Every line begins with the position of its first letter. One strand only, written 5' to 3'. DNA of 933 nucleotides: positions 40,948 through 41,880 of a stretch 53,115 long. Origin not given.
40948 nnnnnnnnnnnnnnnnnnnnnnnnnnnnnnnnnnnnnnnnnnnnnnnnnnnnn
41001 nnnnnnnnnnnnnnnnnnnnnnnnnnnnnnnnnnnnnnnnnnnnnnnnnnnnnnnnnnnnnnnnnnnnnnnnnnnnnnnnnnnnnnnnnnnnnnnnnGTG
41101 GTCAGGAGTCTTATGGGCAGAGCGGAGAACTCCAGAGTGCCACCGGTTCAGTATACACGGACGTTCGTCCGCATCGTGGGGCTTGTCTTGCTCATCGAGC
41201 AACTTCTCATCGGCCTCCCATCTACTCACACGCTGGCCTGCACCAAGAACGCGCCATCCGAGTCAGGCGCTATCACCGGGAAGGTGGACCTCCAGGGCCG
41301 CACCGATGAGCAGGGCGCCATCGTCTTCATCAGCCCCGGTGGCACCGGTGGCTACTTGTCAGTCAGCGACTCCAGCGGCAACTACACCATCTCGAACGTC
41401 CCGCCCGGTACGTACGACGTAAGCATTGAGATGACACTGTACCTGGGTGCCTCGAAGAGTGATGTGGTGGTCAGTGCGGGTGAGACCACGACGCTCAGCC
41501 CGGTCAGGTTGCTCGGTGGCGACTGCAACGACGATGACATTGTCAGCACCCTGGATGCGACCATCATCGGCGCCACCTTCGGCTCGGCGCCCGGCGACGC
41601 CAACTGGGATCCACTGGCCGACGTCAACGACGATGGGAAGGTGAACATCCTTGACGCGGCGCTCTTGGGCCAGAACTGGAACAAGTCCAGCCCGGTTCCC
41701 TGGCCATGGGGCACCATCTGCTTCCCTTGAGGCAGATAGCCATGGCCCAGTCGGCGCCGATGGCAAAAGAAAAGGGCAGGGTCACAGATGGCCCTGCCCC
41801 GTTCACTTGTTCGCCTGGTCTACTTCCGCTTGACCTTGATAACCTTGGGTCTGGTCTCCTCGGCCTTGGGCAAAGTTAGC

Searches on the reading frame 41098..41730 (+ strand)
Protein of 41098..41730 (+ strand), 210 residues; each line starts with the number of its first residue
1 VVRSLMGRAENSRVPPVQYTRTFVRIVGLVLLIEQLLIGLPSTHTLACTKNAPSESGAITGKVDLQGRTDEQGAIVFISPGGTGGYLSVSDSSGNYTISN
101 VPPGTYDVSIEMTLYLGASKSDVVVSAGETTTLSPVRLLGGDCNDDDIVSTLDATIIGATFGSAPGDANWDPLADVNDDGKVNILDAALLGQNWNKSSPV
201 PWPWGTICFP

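Call 26: search_protein_families(library=pfam, proteins=[window:41098-41730:+], max_evalue=0.01)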
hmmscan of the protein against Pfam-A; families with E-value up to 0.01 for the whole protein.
window:41098-41730:+ (210 aa): 4 families
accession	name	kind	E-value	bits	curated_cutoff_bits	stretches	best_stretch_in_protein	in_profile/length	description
PF13620.12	CarboxypepD_reg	-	1.7e-10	41.5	32.3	1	60-134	3-78/82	Carboxypeptidase regulatory-like domain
PF00404.24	Dockerin_1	-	1.1e-09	38.8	22.9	2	141-191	2-53/57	Dockerin type I domain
PF14686.12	fn3_3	-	8.3e-07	29.1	24.4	1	89-133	30-75/75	Polysaccharide lyase family 4, domain II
PF13715.12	CarbopepD_reg_2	-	0.00027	21.4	32.2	1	60-120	2-60/88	CarboxypepD_reg-like domain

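Call 27: search_protein_families(library=ncbifam, proteins=[window:41098-41730:+], max_evalue=1)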
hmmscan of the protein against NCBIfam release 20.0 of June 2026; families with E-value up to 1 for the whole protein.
window:41098-41730:+ (210 aa): 2 families
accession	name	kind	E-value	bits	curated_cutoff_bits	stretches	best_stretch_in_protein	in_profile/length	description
NF052345.1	S_layer_anammox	exception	2e-07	28.8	1400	1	43-133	1299-1387/1596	Kustd1514 family S-layer glycoprotein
NF049990.1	CellobisidaseCelK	equivalog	0.0012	17.1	1700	1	124-192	814-880/889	cellulose 1,4-beta-cellobiosidase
